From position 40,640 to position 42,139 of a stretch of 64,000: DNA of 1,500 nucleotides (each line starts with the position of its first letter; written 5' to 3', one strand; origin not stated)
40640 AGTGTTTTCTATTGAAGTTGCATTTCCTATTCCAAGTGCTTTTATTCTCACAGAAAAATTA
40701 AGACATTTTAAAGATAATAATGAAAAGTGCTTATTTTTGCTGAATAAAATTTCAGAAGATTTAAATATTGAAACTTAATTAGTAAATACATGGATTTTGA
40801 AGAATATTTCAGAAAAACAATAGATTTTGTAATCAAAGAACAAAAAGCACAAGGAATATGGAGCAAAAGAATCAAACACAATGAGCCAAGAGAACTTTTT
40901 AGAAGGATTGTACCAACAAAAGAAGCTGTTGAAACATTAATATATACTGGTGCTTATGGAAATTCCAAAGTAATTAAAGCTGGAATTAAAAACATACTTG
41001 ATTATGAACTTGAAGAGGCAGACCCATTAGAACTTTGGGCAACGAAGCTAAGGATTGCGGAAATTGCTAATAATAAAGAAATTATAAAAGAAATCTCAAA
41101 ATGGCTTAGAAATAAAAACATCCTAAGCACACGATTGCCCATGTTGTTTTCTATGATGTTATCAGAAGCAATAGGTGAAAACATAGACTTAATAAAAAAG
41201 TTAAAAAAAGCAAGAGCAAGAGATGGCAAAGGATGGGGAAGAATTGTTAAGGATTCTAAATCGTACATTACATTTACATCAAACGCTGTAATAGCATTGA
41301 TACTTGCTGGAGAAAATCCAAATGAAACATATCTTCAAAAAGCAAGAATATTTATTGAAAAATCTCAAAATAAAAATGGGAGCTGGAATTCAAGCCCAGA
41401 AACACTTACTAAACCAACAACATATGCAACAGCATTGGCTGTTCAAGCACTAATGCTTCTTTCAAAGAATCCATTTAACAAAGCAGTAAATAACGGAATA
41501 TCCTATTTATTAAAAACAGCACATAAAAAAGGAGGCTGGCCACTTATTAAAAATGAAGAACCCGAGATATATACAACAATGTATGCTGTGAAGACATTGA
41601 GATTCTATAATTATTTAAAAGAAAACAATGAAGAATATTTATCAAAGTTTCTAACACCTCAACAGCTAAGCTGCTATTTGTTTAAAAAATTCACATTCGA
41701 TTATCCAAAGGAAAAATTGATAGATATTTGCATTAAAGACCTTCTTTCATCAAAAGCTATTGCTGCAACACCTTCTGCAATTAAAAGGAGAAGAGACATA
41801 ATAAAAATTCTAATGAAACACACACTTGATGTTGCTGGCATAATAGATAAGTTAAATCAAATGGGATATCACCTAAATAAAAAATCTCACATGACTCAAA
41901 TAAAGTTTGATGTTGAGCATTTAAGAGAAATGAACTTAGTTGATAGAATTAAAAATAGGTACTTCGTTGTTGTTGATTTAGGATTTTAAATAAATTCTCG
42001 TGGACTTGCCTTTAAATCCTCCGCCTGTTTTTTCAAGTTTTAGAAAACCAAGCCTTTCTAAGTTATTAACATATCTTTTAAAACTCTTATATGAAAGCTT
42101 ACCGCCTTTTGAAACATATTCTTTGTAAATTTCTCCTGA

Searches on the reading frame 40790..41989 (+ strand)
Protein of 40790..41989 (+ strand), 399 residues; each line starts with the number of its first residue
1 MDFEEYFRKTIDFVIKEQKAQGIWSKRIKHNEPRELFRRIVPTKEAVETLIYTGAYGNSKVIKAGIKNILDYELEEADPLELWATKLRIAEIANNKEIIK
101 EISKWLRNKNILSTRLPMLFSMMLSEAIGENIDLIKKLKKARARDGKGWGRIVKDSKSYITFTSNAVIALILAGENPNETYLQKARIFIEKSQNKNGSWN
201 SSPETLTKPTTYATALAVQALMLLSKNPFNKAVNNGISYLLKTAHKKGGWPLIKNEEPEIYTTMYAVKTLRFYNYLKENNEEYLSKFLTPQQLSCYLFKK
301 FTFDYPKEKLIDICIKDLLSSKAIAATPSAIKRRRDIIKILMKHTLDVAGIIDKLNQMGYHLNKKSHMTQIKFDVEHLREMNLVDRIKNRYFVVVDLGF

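Call 4: search_protein_families(library=pfam, proteins=[window:40790-41989:+], max_evalue=0.1)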
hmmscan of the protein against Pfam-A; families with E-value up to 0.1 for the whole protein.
window:40790-41989:+ (399 aa): 6 families
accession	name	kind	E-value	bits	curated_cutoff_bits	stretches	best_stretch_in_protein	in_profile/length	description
PF13243.12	SQHop_cyclase_C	-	1.7e-12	47.5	26.1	1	132-251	162-285/319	Squalene-hopene cyclase C-terminal domain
PF13249.12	SQHop_cyclase_N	-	5.7e-08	32.7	26.2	2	133-191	49-105/291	Squalene-hopene cyclase N-terminal domain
PF00432.27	Prenyltrans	-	4.8e-06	26.7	26.5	1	132-294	53-211/304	Prenyltransferase alpha-alpha toroid domain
PF09492.16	Pec_lyase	-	0.0065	16.2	22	0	219-252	50-83/292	Pectic acid lyase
PF22153.2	SelB_WH1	-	0.031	14.4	26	0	276-307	14-45/57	Elongation factor SelB, first winged-helix domain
PF20781.2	TssR_C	-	0.055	14.1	25.7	0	271-324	41-95/141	TssR C-terminal domain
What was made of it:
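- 40790..41989 (+): Squalene-hopene-cyclase-like alpha/alpha-toroid protein with a conserved C-terminal ~100-aa domain; the near-obligate genomic partner of the NTase-TPR. Pfam SQHop_cyclase_C 1.7e-12 (call 4).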

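Call 5: search_protein_families(library=padloc, proteins=[window:40790-41989:+], max_evalue=0.1)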
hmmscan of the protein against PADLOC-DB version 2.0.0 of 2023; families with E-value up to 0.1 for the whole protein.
window:40790-41989:+ (399 aa): 0 families

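Call 22: search_protein_families(library=ncbifam, proteins=[window:40790-41989:+], max_evalue=0.01)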
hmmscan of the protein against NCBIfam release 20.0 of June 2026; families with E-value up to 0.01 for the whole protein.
window:40790-41989:+ (399 aa): 6 families
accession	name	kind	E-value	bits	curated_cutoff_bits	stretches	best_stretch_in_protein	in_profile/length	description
TIGR01787.1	squalene_cyclas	subfamily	5.2e-09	35.3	322.7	1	145-251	475-588/622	squalene/oxidosqualene cyclases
TIGR01507.1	hopene_cyclase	equivalog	5.2e-09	35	431.1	1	135-251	480-601/640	squalene--hopene cyclase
NF053823.1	SCO2321_fam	equivalog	3e-07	29.7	300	1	208-259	98-147/405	SCO2321 family membrane protein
TIGR03463.1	osq_cycl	subfamily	2.3e-06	26.2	851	1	158-251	505-603/634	2,3-oxidosqualene cyclase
TIGR02474.1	pec_lyase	equivalog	0.0024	17.5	189.8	0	215-255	52-92/295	pectate lyase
TIGR04277.1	squa_tetra_cyc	equivalog_domain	0.008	14.8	500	0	163-251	440-525/624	tetrahymanol synthase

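Call 59: find_related_loci(query=A7, collection=genome_contigs, flank=10000)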
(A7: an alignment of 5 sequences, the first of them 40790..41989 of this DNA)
Query A7 (399 aa) in genome_contigs; peptide patterns used: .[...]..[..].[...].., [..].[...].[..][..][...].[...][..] (x = any residue, [..] = any of these).
243 stretches matched a pattern; 8 encode a relative of the query (tblastn E <= 1e-3); 8 distinct loci.
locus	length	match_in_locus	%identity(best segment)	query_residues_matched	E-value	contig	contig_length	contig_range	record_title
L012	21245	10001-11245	36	1-397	5e-68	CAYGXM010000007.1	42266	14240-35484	MAG TPA_asm: Candidatus Woesearchaeota archaeon isolate ERP119294_co3_397 genome assembly, contig: NODE_299_length_42266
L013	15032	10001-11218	33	10-397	2e-60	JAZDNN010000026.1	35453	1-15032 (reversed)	MAG: Candidatus Aenigmatarchaeota archaeon isolate MEGAHIT-group-0.711 k141_1556239, whole genome shotgun sequence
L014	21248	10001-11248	32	2-397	2e-57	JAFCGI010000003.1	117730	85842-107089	Candidatus Pacearchaeota archaeon isolate Meg22_810_Bin_147 Meg22_810_Bin_147_scaffold_104, whole genome shotgun sequenc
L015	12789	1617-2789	32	5-397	1e-45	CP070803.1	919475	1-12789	MAG: Candidatus Woesearchaeota archaeon isolate bin1342 chromosome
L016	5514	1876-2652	36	134-399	2e-39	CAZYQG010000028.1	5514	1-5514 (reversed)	MAG TPA_asm: Candidatus Woesearchaeota archaeon isolate binchicken_co141_98 genome assembly, contig: NODE_49986_length_5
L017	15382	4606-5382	34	134-399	1e-35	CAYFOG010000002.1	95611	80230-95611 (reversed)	MAG TPA_asm: Candidatus Woesearchaeota archaeon isolate ERP019367_co1_78 genome assembly, contig: NODE_303_length_95611_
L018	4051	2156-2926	36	139-399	2e-34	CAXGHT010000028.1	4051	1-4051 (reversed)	MAG TPA_asm: uncultured archaeon isolate ERR594290_metabat2_61 genome assembly, contig: ERZ5402418.9932, whole genome sh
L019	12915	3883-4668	34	134-399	1e-33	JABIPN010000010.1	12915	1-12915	MAG: Candidatus Woesearchaeota archaeon isolate SI072_bin119 k141_942594, whole genome shotgun sequence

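Call 62: search_protein_families(library=pfam, proteins=[L014:9290-9874:-, L013:6968-9082:-, L016:2662-4608:+, L016:425-1213:-, L016:4508-5434:+, L014:7039-9054:-, L014:6081-7085:-, L013:5743-7011:-, L013:9101-10099:-, L014:3355-6087:-], max_evalue=0.05)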
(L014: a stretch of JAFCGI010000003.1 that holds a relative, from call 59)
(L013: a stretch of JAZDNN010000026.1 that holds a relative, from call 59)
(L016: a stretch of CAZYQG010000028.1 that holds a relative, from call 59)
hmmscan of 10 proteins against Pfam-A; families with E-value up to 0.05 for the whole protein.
L014:9290-9874:- (195 aa): 2 families
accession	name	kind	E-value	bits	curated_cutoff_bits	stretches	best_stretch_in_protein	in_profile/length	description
PF01966.28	HD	-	0.002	18.8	22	1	31-139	4-113/116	HD domain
PF15610.12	PRTase_3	-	0.028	14.2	28.7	1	138-188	6-54/264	PRTase ComF-like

L013:6968-9082:- (705 aa): 3 families
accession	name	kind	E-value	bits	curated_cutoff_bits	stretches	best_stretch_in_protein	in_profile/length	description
PF13428.12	TPR_14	-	0.00058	20.7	23.5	0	452-492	2-42/44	Tetratricopeptide repeat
PF07719.23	TPR_2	-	0.0032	17.9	27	0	452-482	2-32/34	Tetratricopeptide repeat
PF14559.12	TPR_19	-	0.0057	17.4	25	0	452-492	26-66/68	Tetratricopeptide repeat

L016:2662-4608:+ (649 aa): 1 family
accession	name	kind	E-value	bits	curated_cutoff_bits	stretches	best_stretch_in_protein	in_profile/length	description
PF04010.18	DUF357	-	0.038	14.4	29.4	0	595-636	11-52/73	Protein of unknown function (DUF357)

L016:425-1213:- (263 aa): 0 families

L016:4508-5434:+ (309 aa): 0 families

L014:7039-9054:- (672 aa): 1 family
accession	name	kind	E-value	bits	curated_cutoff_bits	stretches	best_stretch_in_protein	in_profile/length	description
PF25561.1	QRICH1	-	0.042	14.4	30.8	0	579-652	15-92/115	QRICH1 domain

L014:6081-7085:- (335 aa): 0 families

L013:5743-7011:- (423 aa): 0 families

L013:9101-10099:- (333 aa): 3 families
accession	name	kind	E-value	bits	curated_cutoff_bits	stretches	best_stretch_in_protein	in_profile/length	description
PF00753.33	Lactamase_B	-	5.8e-13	49.7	22.7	1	95-253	6-156/196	Metallo-beta-lactamase superfamily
PF12706.13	Lactamase_B_2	-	9.9e-13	48.6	27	1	105-259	1-155/200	Beta-lactamase superfamily domain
PF23023.1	Anti-Pycsar_Apyc1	-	3.6e-06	27.1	50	1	77-153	3-79/250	Anti-Pycsar protein Apyc1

L014:3355-6087:- (911 aa): 14 families
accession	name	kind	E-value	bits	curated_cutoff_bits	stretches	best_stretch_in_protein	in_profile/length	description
PF07719.23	TPR_2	-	6.6e-17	60.6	27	2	309-337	4-32/34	Tetratricopeptide repeat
PF00515.34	TPR_1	-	2.6e-13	49.6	27.8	1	884-907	4-27/34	Tetratricopeptide repeat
PF14559.12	TPR_19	-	4.3e-12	46.6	25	0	863-906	7-50/68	Tetratricopeptide repeat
PF12895.13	ANAPC3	-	2.1e-11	44.4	27.2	2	433-517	3-81/82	Anaphase-promoting complex, cyclosome, subunit 3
PF13431.12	TPR_17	-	6.8e-11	42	24.4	1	443-472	3-32/34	Tetratricopeptide repeat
PF13424.12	TPR_12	-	2e-09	37.9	30.1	0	589-624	17-54/77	Tetratricopeptide repeat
PF13181.12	TPR_8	-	1.8e-08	34.3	25.7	0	882-907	2-27/34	Tetratricopeptide repeat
PF13432.12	TPR_16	-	1.2e-07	32.4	32.7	0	432-475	10-53/65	Tetratricopeptide repeat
PF13428.12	TPR_14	-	3e-06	27.8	23.5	0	883-909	3-29/44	Tetratricopeptide repeat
PF13414.12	TPR_11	-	2.4e-05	24.4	26.8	1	431-467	6-42/42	TPR repeat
PF13371.12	TPR_9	-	3.7e-05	24.1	35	0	857-904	5-52/73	Tetratricopeptide repeat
PF01239.28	PPTA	-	0.0015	18.6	29.5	0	436-464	2-30/32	Protein prenyltransferase alpha subunit repeat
PF13174.12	TPR_6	-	0.0052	17.8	26.3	0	883-910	2-29/33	Tetratricopeptide repeat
PF22888.1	FIMAH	-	0.0094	16.9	24.8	0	534-580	28-75/81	FIMAH domain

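Call 101: find_related_loci(query=A7, collection=metagenome_contigs, flank=8000)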
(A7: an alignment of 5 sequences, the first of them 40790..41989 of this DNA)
Query A7 (399 aa) in metagenome_contigs; peptide patterns used: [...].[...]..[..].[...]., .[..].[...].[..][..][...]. (x = any residue, [..] = any of these).
403 stretches matched a pattern; 16 encode a relative of the query (tblastn E <= 1e-3); 16 distinct loci.
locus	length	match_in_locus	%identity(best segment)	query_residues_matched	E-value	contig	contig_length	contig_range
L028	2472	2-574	54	213-399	4e-63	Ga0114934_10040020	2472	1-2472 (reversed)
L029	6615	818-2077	32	2-397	2e-58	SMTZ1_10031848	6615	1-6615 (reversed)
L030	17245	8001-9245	31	2-397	5e-58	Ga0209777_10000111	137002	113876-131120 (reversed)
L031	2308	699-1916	33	10-397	1e-57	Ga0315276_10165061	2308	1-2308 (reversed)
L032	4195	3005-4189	33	9-384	7e-54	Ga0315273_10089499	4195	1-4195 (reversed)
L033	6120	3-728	38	160-397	2e-47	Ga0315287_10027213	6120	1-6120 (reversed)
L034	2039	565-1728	32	4-397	6e-47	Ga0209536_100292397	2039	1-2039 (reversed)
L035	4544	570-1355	37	134-399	5e-41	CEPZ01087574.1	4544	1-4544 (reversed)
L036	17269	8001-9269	35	6-397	3e-62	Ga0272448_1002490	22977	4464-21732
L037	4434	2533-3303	36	139-399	2e-34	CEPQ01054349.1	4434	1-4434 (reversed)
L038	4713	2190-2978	33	133-399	3e-34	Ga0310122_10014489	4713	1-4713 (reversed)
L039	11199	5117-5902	34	134-399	1e-33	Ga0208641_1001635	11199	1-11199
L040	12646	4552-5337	34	134-399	1e-33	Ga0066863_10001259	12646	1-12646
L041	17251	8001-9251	37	4-398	1e-75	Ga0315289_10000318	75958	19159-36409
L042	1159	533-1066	35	220-399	4e-22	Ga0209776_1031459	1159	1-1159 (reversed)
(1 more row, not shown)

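Call 108: search_solved_structures(query=A7, max_evalue=1, show_alignments=0)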
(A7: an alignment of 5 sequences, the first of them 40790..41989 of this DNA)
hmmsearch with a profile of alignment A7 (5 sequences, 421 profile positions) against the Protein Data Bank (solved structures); distinct sequences matched with E-value up to 1: 43.
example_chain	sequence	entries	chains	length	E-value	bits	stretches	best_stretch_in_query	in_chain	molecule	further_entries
2sqc_A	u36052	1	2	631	9.7e-20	74.1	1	177-264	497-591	SQUALENE-HOPENE CYCLASE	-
3sqc_A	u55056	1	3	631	9.7e-20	74.1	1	177-264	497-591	SQUALENE--HOPENE CYCLASE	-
1gsz_A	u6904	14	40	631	1.3e-19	73.7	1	177-264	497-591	SQUALENE--HOPENE CYCLASE | SQUALENE-HOPENE CYCLASE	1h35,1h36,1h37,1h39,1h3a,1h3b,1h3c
8j5z_A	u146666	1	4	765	3.6e-11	45.9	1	192-265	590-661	Terpene cyclase/mutase family member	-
8pak_A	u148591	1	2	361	1.8e-07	33.7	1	163-286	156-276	Squalene--hopene cyclase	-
8paj_A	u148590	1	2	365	4.1e-06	29.2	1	116-267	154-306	Squalene-hopene/tetraprenyl-beta-curcumene cyclase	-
7xqz_A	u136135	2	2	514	2.1e-05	26.9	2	172-285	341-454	SQHop_cyclase_C domain-containing protein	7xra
7xr7_A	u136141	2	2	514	2.3e-05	26.8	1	174-285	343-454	SQHop_cyclase_C domain-containing protein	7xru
7xq4_A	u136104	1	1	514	2.3e-05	26.8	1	172-285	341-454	SQHop_cyclase_C domain-containing protein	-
8zg0_A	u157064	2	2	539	2.5e-05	26.6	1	171-285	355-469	Squalene cyclase C-terminal domain-containing protein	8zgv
8zg1_A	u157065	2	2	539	2.5e-05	26.6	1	174-285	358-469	Squalene cyclase C-terminal domain-containing protein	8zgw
8zg5_A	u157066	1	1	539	4e-05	26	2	171-285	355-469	Squalene cyclase C-terminal domain-containing protein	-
1w6k_A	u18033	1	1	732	6.8e-05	25.2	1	196-265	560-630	LANOSTEROL SYNTHASE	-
1w6j_A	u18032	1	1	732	7.4e-05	25.1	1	196-265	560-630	LANOSTEROL SYNTHASE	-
7xkx_A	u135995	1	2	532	0.00017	23.9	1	201-287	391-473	SQHop_cyclase_C domain-containing protein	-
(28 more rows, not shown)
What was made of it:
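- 40790..41989 (+): The profile hits SHC 2sqc at 1e-19 (call 108).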
